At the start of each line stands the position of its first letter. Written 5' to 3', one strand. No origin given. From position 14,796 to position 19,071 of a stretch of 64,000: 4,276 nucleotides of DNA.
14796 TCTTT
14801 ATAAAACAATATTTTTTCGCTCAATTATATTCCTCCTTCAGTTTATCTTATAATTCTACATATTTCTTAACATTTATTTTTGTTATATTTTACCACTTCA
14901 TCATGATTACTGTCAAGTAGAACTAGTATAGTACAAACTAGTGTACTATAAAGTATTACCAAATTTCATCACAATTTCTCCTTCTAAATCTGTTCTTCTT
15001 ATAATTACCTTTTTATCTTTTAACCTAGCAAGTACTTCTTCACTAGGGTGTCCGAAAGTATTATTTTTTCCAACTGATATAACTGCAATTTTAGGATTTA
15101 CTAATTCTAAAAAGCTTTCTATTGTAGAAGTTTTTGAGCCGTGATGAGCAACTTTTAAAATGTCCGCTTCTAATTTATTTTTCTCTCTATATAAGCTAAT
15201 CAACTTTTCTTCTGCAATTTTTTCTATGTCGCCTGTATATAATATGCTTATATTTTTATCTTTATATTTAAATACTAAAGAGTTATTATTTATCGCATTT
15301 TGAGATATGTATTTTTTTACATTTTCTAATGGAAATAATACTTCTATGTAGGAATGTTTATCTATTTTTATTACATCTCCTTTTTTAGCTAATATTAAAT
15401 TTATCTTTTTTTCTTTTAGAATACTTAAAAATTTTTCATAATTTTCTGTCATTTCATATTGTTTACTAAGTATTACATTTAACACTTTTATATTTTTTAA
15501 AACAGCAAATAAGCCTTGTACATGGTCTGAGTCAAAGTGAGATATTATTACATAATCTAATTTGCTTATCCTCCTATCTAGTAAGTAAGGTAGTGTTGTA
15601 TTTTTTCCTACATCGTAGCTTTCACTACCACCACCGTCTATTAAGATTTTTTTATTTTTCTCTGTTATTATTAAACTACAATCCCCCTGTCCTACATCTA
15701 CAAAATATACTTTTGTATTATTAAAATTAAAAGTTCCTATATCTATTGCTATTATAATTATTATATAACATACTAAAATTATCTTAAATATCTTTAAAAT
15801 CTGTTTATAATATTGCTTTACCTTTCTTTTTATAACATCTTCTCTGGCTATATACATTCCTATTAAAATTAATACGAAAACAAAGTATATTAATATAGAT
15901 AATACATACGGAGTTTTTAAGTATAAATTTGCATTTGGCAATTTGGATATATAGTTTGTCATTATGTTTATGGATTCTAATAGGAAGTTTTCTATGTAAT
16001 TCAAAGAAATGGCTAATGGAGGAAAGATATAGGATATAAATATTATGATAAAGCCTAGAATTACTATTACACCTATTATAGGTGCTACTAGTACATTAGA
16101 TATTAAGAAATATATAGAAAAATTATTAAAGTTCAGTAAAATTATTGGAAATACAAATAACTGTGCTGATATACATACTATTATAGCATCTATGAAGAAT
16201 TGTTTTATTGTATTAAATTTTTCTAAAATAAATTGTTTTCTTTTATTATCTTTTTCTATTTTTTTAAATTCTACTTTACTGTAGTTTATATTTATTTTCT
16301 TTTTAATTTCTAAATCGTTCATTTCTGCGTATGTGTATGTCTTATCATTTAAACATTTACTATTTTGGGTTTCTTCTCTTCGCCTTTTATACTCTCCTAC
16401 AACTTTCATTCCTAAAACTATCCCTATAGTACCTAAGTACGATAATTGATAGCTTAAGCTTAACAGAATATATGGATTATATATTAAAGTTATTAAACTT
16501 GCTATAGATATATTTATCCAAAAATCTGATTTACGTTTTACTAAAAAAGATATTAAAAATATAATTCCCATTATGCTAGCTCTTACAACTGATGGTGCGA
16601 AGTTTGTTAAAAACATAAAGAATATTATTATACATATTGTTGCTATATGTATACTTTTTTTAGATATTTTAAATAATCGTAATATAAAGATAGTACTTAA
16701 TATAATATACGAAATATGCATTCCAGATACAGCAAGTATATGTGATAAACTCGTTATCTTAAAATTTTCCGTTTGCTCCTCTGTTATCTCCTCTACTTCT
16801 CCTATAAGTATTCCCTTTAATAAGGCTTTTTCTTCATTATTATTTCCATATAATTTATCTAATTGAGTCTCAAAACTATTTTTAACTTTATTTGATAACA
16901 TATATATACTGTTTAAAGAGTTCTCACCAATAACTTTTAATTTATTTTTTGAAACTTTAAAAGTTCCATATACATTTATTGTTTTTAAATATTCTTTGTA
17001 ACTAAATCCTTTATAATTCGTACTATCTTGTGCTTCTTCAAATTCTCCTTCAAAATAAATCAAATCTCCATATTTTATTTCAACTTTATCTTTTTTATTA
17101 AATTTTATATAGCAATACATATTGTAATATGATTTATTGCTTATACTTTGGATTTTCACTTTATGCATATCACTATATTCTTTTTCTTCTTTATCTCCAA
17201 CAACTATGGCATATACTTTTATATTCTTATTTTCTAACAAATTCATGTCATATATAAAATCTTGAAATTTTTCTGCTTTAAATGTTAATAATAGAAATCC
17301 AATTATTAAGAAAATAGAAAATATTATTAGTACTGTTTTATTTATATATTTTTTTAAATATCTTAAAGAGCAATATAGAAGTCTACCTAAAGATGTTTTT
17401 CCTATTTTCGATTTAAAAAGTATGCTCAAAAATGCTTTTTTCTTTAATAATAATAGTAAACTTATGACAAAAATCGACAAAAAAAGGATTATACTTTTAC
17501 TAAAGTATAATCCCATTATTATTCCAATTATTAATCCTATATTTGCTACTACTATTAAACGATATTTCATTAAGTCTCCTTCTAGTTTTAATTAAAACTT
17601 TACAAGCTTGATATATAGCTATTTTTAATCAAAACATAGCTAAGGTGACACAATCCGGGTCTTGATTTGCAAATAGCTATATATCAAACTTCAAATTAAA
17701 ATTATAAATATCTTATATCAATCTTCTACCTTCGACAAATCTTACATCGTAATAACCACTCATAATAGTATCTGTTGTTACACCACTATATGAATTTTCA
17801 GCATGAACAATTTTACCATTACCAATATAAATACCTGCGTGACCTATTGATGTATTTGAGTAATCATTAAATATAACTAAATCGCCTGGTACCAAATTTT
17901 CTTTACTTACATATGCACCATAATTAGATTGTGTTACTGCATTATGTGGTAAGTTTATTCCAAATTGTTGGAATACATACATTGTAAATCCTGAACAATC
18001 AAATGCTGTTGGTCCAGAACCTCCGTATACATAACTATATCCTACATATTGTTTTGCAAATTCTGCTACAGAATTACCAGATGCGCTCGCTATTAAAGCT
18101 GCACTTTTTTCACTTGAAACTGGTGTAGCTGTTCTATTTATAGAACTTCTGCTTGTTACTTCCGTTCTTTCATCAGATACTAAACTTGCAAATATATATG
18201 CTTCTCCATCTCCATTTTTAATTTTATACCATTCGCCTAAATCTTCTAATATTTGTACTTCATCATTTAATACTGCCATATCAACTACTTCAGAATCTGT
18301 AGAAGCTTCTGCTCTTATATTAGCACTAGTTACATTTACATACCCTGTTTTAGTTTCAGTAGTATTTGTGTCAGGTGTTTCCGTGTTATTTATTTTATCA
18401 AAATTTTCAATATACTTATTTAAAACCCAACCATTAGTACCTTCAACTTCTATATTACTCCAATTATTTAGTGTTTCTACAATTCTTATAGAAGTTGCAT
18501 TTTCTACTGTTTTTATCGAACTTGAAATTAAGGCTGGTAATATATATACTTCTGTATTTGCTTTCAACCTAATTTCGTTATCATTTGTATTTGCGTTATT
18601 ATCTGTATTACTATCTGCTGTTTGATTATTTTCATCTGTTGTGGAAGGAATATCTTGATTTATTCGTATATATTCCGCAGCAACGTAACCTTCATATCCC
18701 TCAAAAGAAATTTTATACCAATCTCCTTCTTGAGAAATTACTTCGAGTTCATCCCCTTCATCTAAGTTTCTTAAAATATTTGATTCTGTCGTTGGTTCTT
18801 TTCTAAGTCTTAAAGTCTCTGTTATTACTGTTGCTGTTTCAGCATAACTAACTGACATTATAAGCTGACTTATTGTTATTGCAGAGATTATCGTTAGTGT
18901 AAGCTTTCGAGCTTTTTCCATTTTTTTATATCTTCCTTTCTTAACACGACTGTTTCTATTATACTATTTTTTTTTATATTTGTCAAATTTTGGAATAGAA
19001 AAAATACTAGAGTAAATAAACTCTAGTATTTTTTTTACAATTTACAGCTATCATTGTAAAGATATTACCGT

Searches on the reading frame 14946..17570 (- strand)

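Call 11: search_protein_families(library=pfam, proteins=[window:14946-17570:-])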
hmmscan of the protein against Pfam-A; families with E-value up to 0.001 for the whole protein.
window:14946-17570:- (874 aa): 6 families
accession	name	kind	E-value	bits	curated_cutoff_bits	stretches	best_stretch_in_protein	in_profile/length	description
PF03772.21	Competence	-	2.2e-50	172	23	1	255-570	2-264/270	Competence protein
PF00753.33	Lactamase_B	-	8.8e-20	71.9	22.7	1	625-834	2-195/196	Metallo-beta-lactamase superfamily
PF13567.11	DUF4131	-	2.7e-10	40.6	31.6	1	62-210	25-163/165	Domain of unknown function (DUF4131)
PF19583.5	ODP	-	4.4e-06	27.1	27.2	1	633-745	6-110/194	ODP family beta lactamase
PF12706.13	Lactamase_B_2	-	1.4e-05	25.3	27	1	642-788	3-149/200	Beta-lactamase superfamily domain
PF13483.12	Lactamase_B_3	-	0.00029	21.3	24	1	631-825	8-149/160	Beta-lactamase superfamily domain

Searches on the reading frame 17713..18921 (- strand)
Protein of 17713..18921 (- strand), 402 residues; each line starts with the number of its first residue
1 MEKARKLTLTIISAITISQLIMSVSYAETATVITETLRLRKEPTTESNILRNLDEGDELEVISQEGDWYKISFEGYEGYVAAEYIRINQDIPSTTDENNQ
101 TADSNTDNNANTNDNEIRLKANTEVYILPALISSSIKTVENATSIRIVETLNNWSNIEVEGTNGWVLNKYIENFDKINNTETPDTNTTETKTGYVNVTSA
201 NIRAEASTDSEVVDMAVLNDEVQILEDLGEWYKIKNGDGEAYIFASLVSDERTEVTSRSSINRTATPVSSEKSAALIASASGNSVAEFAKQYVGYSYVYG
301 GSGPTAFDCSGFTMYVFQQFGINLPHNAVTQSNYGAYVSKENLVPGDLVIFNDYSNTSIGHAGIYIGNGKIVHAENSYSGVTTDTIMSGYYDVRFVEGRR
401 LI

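Call 11: search_protein_families(library=pfam, proteins=[window:17713-18921:-])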
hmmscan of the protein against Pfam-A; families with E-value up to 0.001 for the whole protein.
window:17713-18921:- (402 aa): 5 families
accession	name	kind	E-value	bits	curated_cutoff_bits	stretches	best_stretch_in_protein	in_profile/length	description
PF08239.17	SH3_3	-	1.3e-36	125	27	3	36-85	2-53/54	Bacterial SH3 domain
PF00877.26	NLPC_P60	-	9.3e-28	96.7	23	1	295-400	2-105/105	NlpC/P60 family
PF06347.19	SH3_4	-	7.4e-17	61.3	24.1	1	37-83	5-52/56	Bacterial SH3 domain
PF18348.7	SH3_16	-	2.1e-09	37.4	25.8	1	39-83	1-47/49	Bacterial dipeptidyl-peptidase Sh3 domain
PF05382.19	Amidase_5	-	0.00016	22.1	21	1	291-385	14-117/142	Bacteriophage peptidoglycan hydrolase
